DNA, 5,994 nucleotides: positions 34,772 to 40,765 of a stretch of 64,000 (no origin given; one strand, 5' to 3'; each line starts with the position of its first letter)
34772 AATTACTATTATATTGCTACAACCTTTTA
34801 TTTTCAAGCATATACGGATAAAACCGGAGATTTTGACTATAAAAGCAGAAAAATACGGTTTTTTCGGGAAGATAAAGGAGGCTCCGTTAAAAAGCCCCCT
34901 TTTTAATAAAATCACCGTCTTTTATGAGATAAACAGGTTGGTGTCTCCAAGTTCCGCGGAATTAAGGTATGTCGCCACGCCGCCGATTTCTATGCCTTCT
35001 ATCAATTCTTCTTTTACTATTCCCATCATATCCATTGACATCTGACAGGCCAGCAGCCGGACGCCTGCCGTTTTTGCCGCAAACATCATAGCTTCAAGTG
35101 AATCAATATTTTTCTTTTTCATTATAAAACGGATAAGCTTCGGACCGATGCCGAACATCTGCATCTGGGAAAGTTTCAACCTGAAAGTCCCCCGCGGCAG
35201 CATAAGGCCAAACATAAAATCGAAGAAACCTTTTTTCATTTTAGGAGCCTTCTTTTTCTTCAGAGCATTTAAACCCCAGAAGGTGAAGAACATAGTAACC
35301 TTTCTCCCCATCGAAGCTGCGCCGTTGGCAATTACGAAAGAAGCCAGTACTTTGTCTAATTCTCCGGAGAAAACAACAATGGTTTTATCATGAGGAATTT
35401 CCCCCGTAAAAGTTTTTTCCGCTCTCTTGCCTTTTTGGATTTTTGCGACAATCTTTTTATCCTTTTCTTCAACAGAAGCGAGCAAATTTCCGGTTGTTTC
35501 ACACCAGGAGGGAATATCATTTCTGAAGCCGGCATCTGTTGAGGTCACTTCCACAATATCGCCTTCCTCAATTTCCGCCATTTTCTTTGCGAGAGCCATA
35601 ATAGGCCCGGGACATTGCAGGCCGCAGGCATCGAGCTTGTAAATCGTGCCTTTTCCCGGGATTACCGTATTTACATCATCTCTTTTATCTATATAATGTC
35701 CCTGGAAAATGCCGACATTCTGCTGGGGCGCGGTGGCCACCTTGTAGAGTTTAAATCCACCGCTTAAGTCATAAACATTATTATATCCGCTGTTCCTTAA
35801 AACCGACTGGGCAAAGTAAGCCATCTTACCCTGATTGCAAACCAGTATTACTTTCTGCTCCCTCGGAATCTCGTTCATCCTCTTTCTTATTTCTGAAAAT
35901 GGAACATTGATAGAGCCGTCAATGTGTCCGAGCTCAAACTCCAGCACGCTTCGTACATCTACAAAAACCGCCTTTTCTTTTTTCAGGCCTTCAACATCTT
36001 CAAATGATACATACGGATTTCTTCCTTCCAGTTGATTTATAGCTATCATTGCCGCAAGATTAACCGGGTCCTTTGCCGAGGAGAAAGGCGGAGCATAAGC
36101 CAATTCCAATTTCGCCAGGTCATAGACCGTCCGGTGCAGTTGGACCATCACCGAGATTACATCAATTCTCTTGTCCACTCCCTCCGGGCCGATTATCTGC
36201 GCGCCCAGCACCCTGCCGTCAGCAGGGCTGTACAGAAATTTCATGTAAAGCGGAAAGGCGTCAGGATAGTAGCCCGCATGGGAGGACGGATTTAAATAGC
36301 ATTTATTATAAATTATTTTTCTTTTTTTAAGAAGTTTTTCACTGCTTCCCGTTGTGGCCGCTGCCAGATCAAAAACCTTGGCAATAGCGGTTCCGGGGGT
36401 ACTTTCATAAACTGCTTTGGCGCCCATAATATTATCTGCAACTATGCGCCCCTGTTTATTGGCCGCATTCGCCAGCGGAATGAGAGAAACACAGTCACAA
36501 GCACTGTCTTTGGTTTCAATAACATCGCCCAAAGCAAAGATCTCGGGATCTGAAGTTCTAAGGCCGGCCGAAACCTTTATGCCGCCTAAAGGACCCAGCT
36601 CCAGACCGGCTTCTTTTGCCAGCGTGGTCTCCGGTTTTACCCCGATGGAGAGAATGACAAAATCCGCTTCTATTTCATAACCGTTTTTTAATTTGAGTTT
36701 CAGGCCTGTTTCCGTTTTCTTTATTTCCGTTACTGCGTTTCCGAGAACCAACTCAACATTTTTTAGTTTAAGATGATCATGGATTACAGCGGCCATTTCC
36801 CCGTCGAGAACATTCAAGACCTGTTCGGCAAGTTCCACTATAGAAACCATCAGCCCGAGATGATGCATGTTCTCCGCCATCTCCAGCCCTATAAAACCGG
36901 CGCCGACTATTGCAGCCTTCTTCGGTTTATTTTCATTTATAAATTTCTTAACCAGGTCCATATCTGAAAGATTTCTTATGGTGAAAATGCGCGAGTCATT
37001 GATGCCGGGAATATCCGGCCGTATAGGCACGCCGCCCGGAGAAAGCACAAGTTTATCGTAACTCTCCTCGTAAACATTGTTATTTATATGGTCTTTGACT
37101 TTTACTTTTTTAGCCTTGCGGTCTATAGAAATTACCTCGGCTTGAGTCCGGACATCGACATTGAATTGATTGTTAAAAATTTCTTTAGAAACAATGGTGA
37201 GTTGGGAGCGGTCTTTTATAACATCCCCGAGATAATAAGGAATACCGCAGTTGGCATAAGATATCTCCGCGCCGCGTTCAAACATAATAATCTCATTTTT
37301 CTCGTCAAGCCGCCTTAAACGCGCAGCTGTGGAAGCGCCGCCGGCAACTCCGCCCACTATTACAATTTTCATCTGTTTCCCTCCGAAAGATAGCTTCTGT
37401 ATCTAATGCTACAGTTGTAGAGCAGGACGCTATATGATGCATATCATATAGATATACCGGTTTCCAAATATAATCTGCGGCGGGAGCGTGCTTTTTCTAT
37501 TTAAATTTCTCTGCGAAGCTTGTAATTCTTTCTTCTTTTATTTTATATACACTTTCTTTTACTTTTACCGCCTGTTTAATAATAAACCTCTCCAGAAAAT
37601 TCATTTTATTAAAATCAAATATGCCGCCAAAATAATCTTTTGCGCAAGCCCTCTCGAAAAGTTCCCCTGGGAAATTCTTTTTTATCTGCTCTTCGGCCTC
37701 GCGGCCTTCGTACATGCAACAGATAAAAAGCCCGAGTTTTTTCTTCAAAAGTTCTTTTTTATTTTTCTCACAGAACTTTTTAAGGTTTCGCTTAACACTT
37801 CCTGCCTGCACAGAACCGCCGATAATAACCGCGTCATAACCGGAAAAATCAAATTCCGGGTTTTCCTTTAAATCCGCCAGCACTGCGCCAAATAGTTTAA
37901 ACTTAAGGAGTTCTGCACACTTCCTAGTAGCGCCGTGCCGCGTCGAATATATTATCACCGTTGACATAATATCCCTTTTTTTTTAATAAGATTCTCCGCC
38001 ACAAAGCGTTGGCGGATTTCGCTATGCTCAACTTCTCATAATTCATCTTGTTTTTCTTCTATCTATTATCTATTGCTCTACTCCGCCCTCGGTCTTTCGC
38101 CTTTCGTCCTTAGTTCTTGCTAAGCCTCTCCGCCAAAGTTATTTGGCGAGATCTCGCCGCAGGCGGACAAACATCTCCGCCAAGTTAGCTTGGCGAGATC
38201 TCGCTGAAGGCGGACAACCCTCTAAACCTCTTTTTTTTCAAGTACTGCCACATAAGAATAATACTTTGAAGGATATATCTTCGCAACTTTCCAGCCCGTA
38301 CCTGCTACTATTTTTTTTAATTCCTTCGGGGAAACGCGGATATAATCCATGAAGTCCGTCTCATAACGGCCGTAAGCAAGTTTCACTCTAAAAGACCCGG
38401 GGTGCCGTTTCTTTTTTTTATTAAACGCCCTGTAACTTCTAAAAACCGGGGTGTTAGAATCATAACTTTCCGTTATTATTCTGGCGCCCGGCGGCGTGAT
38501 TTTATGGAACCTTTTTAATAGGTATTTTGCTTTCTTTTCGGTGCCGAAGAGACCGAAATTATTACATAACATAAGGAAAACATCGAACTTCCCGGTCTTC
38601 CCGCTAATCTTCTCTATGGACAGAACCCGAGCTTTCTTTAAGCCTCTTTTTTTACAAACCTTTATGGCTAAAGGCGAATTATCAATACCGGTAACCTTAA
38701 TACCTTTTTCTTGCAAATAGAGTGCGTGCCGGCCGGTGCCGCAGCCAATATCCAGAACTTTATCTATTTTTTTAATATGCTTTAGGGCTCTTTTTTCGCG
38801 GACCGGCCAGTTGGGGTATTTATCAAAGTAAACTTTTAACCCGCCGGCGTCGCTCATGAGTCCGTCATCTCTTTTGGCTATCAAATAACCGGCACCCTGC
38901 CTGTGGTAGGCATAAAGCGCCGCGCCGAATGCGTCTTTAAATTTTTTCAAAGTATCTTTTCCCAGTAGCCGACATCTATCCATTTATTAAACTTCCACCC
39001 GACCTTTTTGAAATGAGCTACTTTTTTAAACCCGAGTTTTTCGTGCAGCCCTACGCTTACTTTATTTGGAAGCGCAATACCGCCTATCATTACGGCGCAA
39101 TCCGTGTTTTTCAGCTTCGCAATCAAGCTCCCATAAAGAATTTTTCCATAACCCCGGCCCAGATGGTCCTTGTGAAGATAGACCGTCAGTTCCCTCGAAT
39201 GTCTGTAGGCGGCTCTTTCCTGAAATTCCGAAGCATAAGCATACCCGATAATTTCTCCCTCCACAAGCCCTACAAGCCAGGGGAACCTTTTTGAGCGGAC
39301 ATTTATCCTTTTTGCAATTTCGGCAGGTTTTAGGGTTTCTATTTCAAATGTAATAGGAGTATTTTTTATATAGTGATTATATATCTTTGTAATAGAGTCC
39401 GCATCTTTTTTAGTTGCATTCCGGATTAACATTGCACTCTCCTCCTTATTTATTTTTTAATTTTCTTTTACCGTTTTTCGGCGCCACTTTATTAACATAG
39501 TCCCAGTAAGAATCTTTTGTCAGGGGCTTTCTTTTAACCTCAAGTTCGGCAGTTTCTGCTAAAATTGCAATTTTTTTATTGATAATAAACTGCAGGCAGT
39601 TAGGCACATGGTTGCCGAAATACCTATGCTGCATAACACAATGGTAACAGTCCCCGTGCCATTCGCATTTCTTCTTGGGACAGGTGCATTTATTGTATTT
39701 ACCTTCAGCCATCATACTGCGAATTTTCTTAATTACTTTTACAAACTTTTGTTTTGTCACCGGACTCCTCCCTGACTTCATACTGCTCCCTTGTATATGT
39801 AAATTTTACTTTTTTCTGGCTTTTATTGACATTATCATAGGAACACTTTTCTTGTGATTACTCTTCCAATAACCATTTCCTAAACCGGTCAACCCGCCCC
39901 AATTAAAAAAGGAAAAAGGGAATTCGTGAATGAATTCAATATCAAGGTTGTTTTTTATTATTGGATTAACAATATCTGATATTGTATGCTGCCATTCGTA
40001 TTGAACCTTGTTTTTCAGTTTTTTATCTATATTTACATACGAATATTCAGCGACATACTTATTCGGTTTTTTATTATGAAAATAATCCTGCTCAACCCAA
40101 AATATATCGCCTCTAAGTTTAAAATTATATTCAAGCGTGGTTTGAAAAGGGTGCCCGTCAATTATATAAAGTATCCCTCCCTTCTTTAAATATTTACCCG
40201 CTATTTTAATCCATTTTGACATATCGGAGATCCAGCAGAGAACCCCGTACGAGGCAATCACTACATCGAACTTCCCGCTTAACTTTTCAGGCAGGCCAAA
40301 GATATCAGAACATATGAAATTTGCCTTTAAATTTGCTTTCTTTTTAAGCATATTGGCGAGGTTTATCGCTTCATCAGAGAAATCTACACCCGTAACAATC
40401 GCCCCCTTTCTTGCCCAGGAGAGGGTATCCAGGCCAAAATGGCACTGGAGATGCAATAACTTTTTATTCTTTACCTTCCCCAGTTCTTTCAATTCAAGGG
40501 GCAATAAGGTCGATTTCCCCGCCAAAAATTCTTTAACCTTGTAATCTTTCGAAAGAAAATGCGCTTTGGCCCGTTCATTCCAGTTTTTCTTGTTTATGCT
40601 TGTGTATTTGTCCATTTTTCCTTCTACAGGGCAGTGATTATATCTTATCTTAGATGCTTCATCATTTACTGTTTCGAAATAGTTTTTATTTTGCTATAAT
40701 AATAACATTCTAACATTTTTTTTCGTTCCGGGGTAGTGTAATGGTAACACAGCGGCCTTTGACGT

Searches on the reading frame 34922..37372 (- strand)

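Call 65: search_protein_families(library=ncbifam, proteins=[window:34922-37372:-], max_evalue=0.00001)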
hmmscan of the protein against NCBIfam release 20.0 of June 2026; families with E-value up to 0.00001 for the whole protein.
window:34922-37372:- (816 aa): 59 families (the best 25 are shown)
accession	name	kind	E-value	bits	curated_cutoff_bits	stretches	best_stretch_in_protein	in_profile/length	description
TIGR03385.1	CoA_CoA_reduc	equivalog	1.7e-144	481.9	578.8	1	2-441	1-439/439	CoA-disulfide reductase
NF007123.0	PRK09564.1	equivalog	5.3e-113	378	458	1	1-444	1-443/444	CoA-disulfide reductase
NF010037.0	PRK13512.1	equivalog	6.9e-108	361.3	394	1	1-440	2-433/438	CoA-disulfide reductase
NF046103.1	NOXase_Strep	equivalog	4.4e-64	217.1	600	1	2-443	1-440/442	H2O-forming NADH oxidase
TIGR02374.1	nitri_red_nirB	equivalog_domain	1.2e-47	162.9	578.35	1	3-345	1-332/794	nitrite reductase large subunit NirB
NF045765.1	PhenlGlyoxDHPadH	equivalog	2.2e-44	152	475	1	3-323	5-315/416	NADH-dependent phenylglyoxylate dehydrogenase subunit epsilon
NF042949.2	3PPDioc_HcaD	equivalog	3e-44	151.3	450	1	2-320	3-310/386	3-phenylpropionate/cinnamic acid dioxygenase ferredoxin--NAD(+) reductase subunit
NF003437.0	PRK04965.1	equivalog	4.3e-42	144.5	392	1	2-289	4-279/378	NADH:flavorubredoxin reductase NorW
TIGR01350.1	lipoamide_DH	equivalog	6.1e-40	137.3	408.8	1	86-422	115-436/461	dihydrolipoyl dehydrogenase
NF041682.1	ant_diox_AndAa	equivalog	2.8e-35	121.8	650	1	3-326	6-320/406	anthranilate 1,2-dioxygenase system ferredoxin--NAD(+) reductase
TIGR02053.1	MerA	equivalog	5.8e-34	117.9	454.45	1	86-442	115-451/465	mercury(II) reductase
NF007286.0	PRK09754.1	equivalog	1.5e-33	116.1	447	1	3-320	6-311/400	phenylpropionate dioxygenase ferredoxin reductase subunit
NF004943.0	PRK06292.2-1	equivalog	2.3e-32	112.4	432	1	86-423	114-438/456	dihydrolipoyl dehydrogenase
NF003585.0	PRK05249.1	equivalog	1.4e-31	109.6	465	1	85-398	120-416/464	Si-specific NAD(P)(+) transhydrogenase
NF011565.0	PRK14989.1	subfamily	4.4e-31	107.7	883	1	4-344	7-336/847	nitrite reductase large subunit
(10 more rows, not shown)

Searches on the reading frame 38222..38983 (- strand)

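Call 57: search_protein_families(library=pfam, proteins=[window:38222-38983:-], max_evalue=0.00001)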
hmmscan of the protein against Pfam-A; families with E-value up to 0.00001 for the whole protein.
window:38222-38983:- (253 aa): 7 families
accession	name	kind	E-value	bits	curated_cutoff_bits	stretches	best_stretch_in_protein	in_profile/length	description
PF13649.12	Methyltransf_25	-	1.4e-12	48.6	27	1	76-166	1-96/97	Methyltransferase domain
PF13847.12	Methyltransf_31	-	3.7e-11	43.3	27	1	71-186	2-124/145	Methyltransferase domain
PF08241.18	Methyltransf_11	-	7.3e-11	43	21.2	1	77-169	1-93/95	Methyltransferase domain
PF13489.12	Methyltransf_23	-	2.9e-09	37.3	27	1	65-234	15-162/164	Methyltransferase domain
PF08242.18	Methyltransf_12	-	8.8e-08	33.2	30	1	77-168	1-97/98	Methyltransferase domain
PF03848.20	TehB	-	5.3e-07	29.7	20.4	1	66-112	25-70/193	Tellurite resistance protein TehB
PF07021.18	MetW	-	8.4e-07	29.3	21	1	67-116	8-58/193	Methionine biosynthesis protein MetW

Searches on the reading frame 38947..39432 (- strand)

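Call 57: search_protein_families(library=pfam, proteins=[window:38947-39432:-], max_evalue=0.00001)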
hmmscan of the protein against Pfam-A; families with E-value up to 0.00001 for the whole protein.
window:38947-39432:- (161 aa): 4 families
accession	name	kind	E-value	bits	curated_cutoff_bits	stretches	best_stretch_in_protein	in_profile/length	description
PF13420.13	Acetyltransf_4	-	4.2e-20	72.8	24.3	1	3-153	1-152/155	Acetyltransferase (GNAT) domain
PF00583.31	Acetyltransf_1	-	4.9e-14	53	20.7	1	17-135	4-116/116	Acetyltransferase (GNAT) family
PF13302.13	Acetyltransf_3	-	2.1e-06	28.9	25.4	1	2-136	3-138/138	Acetyltransferase (GNAT) domain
PF13508.13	Acetyltransf_7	-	5.9e-06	27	27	1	53-137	6-84/84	Acetyltransferase (GNAT) domain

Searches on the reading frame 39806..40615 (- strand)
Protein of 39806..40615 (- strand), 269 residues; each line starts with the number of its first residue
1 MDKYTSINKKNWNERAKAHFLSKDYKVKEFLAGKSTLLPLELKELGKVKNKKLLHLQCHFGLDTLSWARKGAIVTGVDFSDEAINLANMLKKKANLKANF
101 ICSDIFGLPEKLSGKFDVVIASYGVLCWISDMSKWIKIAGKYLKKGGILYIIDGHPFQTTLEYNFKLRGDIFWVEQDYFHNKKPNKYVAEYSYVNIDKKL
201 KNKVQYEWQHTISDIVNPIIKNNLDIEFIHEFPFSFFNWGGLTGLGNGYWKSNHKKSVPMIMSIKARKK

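Call 57: search_protein_families(library=pfam, proteins=[window:39806-40615:-], max_evalue=0.00001)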
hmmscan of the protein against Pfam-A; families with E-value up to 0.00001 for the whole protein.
window:39806-40615:- (269 aa): 6 families
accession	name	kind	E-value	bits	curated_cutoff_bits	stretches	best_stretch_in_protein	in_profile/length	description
PF13847.12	Methyltransf_31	-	1.5e-13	51.1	27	1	49-155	3-113/145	Methyltransferase domain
PF08241.18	Methyltransf_11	-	3.9e-13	50.3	21.2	1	55-151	2-95/95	Methyltransferase domain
PF13649.12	Methyltransf_25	-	3.9e-12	47.1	27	1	54-147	2-97/97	Methyltransferase domain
PF08242.18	Methyltransf_12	-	4.8e-11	43.7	30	1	54-149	1-98/98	Methyltransferase domain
PF13489.12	Methyltransf_23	-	4.4e-07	30.2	27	1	48-153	21-118/164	Methyltransferase domain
PF01209.24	Ubie_methyltran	-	2e-06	27.8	20.1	1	67-154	68-154/233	ubiE/COQ5 methyltransferase family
